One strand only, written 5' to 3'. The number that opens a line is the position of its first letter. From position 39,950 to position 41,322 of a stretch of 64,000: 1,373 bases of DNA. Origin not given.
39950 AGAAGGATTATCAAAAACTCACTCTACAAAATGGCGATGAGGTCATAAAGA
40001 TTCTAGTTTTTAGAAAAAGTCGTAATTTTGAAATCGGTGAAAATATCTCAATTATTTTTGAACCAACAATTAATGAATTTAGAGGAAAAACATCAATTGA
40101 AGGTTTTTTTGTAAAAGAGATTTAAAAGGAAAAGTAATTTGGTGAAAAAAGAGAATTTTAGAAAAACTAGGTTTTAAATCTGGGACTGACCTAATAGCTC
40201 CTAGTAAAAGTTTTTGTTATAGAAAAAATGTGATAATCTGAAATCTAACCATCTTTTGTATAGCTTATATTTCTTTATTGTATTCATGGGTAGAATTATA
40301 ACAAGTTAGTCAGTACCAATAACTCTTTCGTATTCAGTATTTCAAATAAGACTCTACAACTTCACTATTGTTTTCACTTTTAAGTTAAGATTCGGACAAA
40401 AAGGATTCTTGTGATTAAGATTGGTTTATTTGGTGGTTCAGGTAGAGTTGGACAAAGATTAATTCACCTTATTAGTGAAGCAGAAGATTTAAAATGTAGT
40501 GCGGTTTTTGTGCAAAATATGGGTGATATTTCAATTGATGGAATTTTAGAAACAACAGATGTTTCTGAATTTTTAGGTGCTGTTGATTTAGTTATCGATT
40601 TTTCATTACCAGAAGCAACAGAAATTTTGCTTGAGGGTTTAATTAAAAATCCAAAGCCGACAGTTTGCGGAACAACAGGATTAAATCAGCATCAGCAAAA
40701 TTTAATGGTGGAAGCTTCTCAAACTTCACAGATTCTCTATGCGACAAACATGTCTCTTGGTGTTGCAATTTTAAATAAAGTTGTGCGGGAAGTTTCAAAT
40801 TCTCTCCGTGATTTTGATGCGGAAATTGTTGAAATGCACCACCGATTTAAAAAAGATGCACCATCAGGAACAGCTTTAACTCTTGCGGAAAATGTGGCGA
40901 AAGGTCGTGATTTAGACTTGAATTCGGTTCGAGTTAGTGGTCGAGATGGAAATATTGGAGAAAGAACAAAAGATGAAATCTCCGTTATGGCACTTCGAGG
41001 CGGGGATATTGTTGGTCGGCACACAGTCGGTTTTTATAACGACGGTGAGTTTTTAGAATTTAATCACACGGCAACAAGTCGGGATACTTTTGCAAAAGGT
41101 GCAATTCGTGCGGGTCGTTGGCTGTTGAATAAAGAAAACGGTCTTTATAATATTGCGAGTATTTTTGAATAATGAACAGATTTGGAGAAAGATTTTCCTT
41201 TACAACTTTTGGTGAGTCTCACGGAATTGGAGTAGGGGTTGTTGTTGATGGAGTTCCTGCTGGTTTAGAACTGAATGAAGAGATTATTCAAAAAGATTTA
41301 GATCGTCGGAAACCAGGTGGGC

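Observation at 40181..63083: Perfect 23-nt inverted repeat bracketing a 22.9-kb block of chromosome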

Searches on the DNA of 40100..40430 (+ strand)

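Call 11: search_rna_families(source=window, start=40100, end=40430, threshold=evalue, max_evalue=10)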
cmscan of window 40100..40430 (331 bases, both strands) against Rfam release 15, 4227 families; matches with E-value up to 10: 0.
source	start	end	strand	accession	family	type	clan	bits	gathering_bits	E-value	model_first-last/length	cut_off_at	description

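Call 68: search_dna_similar(query=window:40160-40330:+, collection=plasmids, mode=distant, max_evalue=1, max_rows=10)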
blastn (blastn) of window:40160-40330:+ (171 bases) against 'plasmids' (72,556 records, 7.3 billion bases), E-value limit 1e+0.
Records with a match: 21; places in all: 22; records where one place covers at least 80% of the query: 0.
Best place of each record, by identity: 80-90% 2; 60-80% 19.
By first word of the organism name: Priestia 16; Listeria 2; Bacillus 1; Fusobacterium 1; Niallia 1.
By predicted mobility (MOB-suite, as given by PLSDB): non-mobilizable 19; mobilizable 2.
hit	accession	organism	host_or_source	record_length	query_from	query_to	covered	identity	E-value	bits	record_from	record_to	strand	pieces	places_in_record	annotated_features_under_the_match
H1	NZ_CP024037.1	Priestia aryabhattai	single cell,enriched culture of compost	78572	79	138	35%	77.0%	5e-1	41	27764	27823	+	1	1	replication initiation protein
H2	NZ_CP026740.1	Priestia megaterium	Sporobolus anglicus,cell ...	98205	79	138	35%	77.0%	5e-1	41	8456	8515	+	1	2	replication initiation protein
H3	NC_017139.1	Priestia megaterium WSH-002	-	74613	79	138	35%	77.0%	5e-1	41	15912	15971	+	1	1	replication initiation protein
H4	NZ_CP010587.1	Priestia megaterium Q3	-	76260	79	138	35%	77.0%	5e-1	41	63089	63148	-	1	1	replication initiation protein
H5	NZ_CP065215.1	Priestia megaterium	mulberry,cell culture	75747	79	138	35%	77.0%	5e-1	41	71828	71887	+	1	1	replication initiation protein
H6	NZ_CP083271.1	Priestia aryabhattai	cell culture,mangrove sediment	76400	79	138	35%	77.0%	5e-1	41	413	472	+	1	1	none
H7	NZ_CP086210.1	Priestia sp. J2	single cell,Peanut field soil,Peanut ...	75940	79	138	35%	77.0%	5e-1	41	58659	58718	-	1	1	replication initiation protein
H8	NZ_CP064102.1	Priestia aryabhattai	cell culture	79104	79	138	35%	77.0%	5e-1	41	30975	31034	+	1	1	RepB family plasmid replication initiator protein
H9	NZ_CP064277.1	Priestia megaterium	cell culture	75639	79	138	35%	77.0%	5e-1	41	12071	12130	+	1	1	replication initiation protein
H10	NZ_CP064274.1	Priestia megaterium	cell culture,Zoo anteater area soil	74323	79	138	35%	77.0%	5e-1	41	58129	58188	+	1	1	replication initiation protein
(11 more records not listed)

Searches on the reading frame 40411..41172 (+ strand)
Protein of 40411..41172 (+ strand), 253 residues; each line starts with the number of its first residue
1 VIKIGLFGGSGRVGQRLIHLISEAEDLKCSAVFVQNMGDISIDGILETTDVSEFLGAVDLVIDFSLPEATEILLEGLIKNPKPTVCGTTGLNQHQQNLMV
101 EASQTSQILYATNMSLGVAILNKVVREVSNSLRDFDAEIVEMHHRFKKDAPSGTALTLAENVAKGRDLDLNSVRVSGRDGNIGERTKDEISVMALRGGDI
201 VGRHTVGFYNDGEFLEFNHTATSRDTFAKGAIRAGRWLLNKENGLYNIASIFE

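Call 9: find_encoding_contigs(protein=window:40411-41172:+, flank=10000, max_places=10)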
Protein window:40411-41172:+ (253 aa): no gene with exactly this product is on record in the collection.

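Call 18: find_homologous_proteins(query=window:40411-41172:+, max_evalue=1e-30)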
Query window:40411-41172:+ (253 aa): 7847 proteins with E <= 1e-30 among 8000 candidates; the best 120 are listed.
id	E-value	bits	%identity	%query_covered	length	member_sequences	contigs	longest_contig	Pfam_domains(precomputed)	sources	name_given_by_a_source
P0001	3.6e-154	529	94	100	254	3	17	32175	PF01113.27,PF05173.20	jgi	jgi:4-hydroxy-tetrahydrodipicolinate reductase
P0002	1.4e-119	416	76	100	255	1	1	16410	PF01113.27,PF05173.20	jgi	jgi:4-hydroxy-tetrahydrodipicolinate reductase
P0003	1.7e-119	416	76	99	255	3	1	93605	PF01113.27,PF05173.20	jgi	jgi:4-hydroxy-tetrahydrodipicolinate reductase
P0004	2.2e-115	402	74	98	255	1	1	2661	PF01113.27,PF05173.20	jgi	jgi:4-hydroxy-tetrahydrodipicolinate reductase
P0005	6.8e-115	401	72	100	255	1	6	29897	PF01113.27,PF05173.20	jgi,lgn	jgi:4-hydroxy-tetrahydrodipicolinate reductase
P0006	9.5e-114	397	75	100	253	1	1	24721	PF01113.27,PF05173.20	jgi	jgi:4-hydroxy-tetrahydrodipicolinate reductase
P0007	7.0e-113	394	73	100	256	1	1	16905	PF01113.27,PF05173.20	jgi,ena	-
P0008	4.1e-112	392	73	98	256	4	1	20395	PF01113.27,PF05173.20,PF03447.23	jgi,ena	-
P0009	6.1e-112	391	71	100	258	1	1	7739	PF01113.27,PF05173.20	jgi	-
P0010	5.1e-109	381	70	100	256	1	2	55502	PF01113.27,PF05173.20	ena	-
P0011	9.9e-108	377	67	100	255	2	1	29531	PF01113.27,PF05173.20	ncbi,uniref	ncbi:4-hydroxy-tetrahydrodipicolinate reductase [hydrothermal vent metagenome]|uniref:4-hydroxy-tetr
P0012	1.0e-107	377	70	98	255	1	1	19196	PF01113.27,PF05173.20,PF03447.23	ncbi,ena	-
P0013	2.1e-107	376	71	98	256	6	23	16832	PF01113.27,PF05173.20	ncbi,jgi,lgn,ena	jgi:4-hydroxy-tetrahydrodipicolinate reductase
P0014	3.9e-107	375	68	100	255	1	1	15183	PF01113.27,PF05173.20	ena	-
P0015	9.9e-107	374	69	100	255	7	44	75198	PF01113.27,PF05173.20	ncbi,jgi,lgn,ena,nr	ncbi:MAG: 4-hydroxy-tetrahydrodipicolinate reductase [Epsilonproteobacteria bacterium]|nr:4-hydroxy-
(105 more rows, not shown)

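Call 19: find_encoding_contigs(protein=P0001, flank=10000, max_places=6)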
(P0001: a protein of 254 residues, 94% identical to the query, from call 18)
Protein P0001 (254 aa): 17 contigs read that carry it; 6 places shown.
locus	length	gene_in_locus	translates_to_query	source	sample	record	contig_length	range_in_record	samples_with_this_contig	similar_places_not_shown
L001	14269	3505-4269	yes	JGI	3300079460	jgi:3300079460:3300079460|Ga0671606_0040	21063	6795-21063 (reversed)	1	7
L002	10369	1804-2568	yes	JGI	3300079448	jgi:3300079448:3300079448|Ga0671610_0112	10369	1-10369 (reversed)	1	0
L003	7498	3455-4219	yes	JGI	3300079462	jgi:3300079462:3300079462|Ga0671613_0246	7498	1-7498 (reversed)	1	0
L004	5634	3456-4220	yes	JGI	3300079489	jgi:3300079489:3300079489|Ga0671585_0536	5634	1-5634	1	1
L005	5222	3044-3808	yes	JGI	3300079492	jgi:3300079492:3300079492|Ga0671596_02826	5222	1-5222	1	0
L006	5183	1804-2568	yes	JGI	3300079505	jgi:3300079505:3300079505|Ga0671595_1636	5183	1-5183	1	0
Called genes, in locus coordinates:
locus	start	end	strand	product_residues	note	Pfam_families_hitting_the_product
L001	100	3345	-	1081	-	PF25596:CPSase_L_D1, PF02786:CPSase_L_D2, PF02787:CPSase_L_D3, PF25596:CPSase_L_D1, PF02222:ATP-grasp, PF02786:CPSase_L_D2, PF07478:Dala_Dala_lig_C, PF02142:MGS, +6 more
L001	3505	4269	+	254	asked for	PF01113:DapB_N, PF05173:DapB_C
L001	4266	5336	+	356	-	PF01264:Chorismate_synt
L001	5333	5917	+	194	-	PF00156:Pribosyltran (weak)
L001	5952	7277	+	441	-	PF05833:NFACT_N, PF05670:NFACT-R_1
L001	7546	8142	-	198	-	PF01812:5-FTHF_cyc-lig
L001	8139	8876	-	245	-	PF00994:MoCF_biosynth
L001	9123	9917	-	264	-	PF09669:Phage_pRha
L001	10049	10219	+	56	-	-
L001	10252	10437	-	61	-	PF18135:Type_ISP_C (weak)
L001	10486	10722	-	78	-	-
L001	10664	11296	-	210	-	PF08346:AntA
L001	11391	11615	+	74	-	-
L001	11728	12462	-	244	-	PF08346:AntA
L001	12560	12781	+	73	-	-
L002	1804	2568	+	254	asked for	PF01113:DapB_N, PF05173:DapB_C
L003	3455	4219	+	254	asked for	PF01113:DapB_N, PF05173:DapB_C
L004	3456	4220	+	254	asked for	PF01113:DapB_N, PF05173:DapB_C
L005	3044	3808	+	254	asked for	PF01113:DapB_N, PF05173:DapB_C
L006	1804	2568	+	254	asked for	PF01113:DapB_N, PF05173:DapB_C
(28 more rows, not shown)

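Call 20: find_encoding_contigs(protein=P0003, flank=10000, max_places=3)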
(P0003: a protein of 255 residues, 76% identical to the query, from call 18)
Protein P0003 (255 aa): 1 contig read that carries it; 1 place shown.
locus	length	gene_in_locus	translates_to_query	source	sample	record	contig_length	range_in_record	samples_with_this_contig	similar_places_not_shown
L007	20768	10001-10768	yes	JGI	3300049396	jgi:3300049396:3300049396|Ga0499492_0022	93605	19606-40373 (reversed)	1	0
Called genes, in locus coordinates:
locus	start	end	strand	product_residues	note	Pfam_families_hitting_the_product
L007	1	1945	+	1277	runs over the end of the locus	PF02811:PHP, PF07733:DNA_pol3_alpha, PF17657:DNA_pol3_finger, PF14579:HHH_6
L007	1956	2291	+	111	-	PF00085:Thioredoxin, PF13098:Thioredoxin_2 (faint)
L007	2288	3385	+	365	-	PF00278:Orn_DAP_Arg_deC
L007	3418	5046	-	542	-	PF00474:SSF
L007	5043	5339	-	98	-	PF04341:DUF485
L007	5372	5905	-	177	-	PF03350:UPF0114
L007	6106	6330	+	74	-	-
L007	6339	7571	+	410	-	-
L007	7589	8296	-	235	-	-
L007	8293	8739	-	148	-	-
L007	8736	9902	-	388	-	PF00155:Aminotran_1_2, PF01041:DegT_DnrJ_EryC1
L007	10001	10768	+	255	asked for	PF01113:DapB_N, PF05173:DapB_C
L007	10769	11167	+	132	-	PF21862:CiaD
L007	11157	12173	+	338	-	PF04055:Radical_SAM, PF19288:CofH_C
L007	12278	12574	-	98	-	-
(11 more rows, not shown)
